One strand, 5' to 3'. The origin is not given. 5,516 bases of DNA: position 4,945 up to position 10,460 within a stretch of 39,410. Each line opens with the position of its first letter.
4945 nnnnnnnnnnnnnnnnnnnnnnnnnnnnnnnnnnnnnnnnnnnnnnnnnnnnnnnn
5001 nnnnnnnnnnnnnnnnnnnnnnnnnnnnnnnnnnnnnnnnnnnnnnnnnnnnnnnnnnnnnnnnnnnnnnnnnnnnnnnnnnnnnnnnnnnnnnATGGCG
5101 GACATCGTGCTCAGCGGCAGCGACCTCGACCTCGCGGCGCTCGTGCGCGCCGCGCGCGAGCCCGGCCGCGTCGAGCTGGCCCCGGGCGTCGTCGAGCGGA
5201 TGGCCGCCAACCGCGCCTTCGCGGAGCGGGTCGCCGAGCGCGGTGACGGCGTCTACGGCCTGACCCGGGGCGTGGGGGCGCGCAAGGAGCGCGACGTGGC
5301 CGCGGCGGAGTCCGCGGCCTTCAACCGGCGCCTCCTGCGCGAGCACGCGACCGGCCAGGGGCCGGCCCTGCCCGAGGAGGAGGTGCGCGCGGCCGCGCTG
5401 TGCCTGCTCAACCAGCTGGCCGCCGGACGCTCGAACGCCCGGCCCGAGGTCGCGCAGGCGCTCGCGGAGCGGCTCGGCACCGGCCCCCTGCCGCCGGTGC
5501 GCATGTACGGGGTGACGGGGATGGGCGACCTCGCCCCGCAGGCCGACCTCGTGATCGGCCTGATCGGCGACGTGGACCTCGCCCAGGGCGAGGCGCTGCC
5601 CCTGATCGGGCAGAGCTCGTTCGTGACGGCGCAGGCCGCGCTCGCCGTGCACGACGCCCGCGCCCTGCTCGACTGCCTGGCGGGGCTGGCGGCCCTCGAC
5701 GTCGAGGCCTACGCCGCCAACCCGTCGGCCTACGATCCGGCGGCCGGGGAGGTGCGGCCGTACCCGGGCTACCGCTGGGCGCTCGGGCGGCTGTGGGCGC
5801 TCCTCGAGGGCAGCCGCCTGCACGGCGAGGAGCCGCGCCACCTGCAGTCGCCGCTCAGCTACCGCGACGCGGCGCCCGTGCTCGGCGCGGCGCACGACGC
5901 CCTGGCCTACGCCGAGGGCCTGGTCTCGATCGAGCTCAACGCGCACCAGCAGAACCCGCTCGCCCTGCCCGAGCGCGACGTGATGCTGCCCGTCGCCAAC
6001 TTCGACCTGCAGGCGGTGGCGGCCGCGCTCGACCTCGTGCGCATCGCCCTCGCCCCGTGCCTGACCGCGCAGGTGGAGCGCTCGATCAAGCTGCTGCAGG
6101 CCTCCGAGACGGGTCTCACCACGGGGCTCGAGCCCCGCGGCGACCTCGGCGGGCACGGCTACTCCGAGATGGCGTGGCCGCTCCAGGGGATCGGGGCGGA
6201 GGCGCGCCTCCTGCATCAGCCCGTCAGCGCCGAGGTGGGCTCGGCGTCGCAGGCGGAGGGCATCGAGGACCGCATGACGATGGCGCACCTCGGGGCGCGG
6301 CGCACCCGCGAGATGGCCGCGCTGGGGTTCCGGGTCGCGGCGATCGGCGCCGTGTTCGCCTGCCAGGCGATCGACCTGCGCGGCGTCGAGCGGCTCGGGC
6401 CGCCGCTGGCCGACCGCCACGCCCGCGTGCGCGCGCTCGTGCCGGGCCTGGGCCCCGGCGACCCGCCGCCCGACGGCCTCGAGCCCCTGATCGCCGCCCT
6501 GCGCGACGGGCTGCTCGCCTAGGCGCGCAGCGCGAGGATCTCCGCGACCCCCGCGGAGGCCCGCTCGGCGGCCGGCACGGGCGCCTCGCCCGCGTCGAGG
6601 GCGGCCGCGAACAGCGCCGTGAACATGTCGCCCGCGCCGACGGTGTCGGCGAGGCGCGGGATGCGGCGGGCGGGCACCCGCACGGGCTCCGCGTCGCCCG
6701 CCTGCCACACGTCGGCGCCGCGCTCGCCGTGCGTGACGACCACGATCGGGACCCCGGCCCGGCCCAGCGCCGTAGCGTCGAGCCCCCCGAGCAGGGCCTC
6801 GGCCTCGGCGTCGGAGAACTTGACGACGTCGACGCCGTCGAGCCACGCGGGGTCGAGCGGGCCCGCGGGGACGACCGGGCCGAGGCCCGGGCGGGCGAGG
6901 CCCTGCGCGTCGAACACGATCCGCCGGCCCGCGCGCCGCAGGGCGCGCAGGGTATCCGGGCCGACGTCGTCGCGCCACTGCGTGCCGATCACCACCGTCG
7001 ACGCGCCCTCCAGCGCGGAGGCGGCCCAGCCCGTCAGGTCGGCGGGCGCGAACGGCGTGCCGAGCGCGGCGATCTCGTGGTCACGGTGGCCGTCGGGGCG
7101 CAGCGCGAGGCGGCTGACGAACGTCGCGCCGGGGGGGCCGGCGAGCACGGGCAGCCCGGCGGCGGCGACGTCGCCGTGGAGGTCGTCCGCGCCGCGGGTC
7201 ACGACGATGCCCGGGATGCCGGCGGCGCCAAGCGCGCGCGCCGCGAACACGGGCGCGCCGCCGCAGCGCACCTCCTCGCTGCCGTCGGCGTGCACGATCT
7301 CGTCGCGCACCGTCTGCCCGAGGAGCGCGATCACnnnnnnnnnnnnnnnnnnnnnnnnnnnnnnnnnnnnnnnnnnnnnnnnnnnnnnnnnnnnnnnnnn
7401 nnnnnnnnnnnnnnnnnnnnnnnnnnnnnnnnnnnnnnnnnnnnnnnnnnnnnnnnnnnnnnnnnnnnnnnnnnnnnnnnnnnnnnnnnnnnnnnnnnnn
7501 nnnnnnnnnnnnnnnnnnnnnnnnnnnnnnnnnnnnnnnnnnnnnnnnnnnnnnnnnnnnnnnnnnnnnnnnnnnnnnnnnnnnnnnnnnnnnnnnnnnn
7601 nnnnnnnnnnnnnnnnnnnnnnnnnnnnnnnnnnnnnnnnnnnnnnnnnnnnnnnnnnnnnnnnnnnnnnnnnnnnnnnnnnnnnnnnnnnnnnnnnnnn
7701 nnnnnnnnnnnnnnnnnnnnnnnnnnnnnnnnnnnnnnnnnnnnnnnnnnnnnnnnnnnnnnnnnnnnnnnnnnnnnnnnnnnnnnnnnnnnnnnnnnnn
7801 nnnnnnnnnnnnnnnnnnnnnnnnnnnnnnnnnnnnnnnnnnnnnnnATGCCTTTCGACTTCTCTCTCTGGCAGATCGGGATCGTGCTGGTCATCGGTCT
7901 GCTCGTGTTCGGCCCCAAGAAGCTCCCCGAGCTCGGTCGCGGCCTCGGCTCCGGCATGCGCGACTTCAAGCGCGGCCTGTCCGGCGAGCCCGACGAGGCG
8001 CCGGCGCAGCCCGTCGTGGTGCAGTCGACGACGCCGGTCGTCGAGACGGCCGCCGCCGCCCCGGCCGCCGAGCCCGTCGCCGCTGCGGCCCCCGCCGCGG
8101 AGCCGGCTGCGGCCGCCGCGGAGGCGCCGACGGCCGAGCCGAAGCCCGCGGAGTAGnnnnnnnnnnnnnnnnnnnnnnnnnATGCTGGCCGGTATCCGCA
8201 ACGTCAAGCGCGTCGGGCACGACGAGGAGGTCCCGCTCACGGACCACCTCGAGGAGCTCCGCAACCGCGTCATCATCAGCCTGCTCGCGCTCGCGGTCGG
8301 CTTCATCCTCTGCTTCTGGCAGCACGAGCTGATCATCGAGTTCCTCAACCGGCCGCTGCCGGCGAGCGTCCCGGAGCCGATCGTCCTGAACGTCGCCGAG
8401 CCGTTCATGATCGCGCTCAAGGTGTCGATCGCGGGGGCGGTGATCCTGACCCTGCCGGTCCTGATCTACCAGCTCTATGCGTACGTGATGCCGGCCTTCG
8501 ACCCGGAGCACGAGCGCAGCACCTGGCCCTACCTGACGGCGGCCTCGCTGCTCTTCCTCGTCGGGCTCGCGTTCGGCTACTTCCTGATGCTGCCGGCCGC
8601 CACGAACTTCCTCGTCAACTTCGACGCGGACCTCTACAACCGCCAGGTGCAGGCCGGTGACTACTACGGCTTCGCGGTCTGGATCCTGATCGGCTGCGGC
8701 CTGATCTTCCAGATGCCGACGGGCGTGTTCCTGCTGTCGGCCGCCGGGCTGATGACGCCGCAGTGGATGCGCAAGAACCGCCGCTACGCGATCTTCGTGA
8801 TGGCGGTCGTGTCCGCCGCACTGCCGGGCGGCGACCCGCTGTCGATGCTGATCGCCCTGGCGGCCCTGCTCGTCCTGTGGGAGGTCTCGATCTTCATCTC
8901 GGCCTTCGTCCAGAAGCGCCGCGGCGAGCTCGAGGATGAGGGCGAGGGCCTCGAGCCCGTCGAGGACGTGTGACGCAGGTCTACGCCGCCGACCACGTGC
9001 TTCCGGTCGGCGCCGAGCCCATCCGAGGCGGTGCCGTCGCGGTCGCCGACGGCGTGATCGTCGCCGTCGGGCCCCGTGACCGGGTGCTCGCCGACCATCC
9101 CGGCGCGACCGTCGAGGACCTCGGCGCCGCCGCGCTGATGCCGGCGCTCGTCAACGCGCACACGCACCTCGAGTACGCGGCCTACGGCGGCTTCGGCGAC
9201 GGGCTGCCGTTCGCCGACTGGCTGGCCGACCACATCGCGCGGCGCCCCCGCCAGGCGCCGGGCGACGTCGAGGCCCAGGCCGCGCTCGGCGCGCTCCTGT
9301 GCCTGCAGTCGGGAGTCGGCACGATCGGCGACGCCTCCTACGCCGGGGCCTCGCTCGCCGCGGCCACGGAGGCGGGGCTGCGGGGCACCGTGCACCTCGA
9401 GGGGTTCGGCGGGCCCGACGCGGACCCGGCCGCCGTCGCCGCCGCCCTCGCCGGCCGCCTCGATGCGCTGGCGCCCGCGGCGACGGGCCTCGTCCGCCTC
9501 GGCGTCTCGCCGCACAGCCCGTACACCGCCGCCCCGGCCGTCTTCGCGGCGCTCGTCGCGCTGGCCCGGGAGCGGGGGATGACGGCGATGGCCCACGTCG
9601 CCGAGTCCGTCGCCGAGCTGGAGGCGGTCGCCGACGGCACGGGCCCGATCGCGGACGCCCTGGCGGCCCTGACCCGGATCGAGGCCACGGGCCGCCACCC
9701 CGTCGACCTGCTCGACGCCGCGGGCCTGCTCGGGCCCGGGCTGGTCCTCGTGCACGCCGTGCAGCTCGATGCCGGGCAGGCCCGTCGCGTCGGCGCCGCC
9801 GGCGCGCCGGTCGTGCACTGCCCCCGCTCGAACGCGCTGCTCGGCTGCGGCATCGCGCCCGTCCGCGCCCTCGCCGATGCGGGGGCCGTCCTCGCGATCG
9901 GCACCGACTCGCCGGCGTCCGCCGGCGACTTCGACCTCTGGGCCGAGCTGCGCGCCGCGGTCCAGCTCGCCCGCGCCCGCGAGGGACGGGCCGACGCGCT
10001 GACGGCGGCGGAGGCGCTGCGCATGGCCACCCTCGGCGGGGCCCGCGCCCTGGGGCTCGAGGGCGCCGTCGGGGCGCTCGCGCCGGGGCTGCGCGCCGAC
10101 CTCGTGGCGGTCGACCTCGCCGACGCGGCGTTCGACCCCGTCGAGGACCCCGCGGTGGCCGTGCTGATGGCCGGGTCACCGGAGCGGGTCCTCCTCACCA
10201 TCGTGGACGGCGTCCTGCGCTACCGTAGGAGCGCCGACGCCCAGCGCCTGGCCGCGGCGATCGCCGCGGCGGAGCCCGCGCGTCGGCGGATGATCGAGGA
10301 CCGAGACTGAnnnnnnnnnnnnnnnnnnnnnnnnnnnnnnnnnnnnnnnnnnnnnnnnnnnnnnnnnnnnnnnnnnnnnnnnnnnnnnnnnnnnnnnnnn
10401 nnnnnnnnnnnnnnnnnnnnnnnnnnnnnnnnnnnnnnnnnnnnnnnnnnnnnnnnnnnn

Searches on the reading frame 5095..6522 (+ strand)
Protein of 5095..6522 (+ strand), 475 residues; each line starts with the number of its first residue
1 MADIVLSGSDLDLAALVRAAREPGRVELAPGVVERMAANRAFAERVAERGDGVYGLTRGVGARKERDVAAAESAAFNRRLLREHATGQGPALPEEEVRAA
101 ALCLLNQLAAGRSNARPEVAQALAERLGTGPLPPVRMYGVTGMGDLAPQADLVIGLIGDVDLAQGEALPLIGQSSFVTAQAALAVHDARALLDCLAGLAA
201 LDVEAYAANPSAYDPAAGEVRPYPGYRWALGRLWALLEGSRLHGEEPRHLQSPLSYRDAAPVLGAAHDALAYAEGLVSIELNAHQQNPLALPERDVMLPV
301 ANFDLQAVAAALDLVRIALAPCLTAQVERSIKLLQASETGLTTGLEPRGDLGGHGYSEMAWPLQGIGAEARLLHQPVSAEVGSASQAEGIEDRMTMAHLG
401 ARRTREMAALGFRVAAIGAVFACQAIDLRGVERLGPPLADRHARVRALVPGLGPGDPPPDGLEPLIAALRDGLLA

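Call 53: search_protein_families(library=pfam, proteins=[window:5095-6522:+], max_evalue=0.00001)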
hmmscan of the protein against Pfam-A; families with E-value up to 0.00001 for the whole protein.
window:5095-6522:+ (475 aa): 1 family
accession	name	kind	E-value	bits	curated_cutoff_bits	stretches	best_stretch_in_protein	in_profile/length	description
PF00221.24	Lyase_aromatic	-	3e-84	283.8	27.3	2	160-446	174-465/466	Aromatic amino acid lyase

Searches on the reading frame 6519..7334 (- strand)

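Call 53: search_protein_families(library=pfam, proteins=[window:6519-7334:-], max_evalue=0.00001)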
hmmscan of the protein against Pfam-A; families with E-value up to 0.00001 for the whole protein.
window:6519-7334:- (271 aa): 1 family
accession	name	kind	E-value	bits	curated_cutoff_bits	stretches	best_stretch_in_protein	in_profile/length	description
PF00294.29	PfkB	-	1.5e-15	57.8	25.8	1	107-261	126-284/302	pfkB family carbohydrate kinase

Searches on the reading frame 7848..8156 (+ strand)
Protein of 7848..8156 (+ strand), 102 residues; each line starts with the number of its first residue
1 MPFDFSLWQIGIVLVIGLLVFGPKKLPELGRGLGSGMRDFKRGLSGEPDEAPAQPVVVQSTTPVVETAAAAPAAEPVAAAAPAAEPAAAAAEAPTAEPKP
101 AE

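Call 53: search_protein_families(library=pfam, proteins=[window:7848-8156:+], max_evalue=0.00001)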
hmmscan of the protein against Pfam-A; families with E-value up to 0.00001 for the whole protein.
window:7848-8156:+ (102 aa): 1 family
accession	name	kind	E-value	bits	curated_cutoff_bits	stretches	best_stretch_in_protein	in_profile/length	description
PF02416.21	TatA_B_E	-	3.8e-18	64.9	21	1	6-50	2-46/53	mttA/Hcf106 family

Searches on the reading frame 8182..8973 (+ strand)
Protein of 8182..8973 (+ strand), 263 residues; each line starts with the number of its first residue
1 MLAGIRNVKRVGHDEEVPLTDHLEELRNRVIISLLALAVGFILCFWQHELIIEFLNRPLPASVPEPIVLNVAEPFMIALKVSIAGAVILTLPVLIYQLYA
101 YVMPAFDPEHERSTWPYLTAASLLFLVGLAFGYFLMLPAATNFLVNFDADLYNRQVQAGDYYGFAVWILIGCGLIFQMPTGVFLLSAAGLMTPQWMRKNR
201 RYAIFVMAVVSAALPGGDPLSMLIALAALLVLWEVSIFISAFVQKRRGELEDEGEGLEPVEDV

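Call 53: search_protein_families(library=pfam, proteins=[window:8182-8973:+], max_evalue=0.00001)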
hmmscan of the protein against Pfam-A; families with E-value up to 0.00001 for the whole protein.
window:8182-8973:+ (263 aa): 1 family
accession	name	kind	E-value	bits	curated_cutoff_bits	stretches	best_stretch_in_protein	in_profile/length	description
PF00902.23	TatC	-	6.5e-57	193.1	25.1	1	21-225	1-205/208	Sec-independent protein translocase protein (TatC)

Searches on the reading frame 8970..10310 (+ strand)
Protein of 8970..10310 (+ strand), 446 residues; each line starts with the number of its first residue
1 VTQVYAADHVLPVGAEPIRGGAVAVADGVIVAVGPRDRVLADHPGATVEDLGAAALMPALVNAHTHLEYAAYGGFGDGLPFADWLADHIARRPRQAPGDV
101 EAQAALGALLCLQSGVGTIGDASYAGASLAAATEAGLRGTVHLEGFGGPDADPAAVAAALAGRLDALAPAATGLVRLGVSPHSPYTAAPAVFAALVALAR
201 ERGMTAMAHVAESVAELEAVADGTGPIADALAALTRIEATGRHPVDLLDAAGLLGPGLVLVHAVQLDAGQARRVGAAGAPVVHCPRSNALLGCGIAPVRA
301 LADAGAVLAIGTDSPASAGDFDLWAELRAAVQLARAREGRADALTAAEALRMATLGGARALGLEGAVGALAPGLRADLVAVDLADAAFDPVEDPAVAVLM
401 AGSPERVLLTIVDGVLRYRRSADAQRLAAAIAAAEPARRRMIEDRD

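Call 53: search_protein_families(library=pfam, proteins=[window:8970-10310:+], max_evalue=0.00001)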
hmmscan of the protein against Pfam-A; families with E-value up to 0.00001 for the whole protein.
window:8970-10310:+ (446 aa): 3 families
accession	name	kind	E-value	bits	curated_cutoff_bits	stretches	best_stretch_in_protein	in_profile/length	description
PF01979.26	Amidohydro_1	-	3e-47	162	25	1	56-415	2-343/345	Amidohydrolase family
PF07969.17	Amidohydro_3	-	4.8e-17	63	29.7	1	192-417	264-471/472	Amidohydrolase family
PF22039.1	HUTI_composite_bact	-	3.1e-07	30.3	25.5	1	21-46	1-26/26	Imidazolonepropionase-like composite domain, bacteria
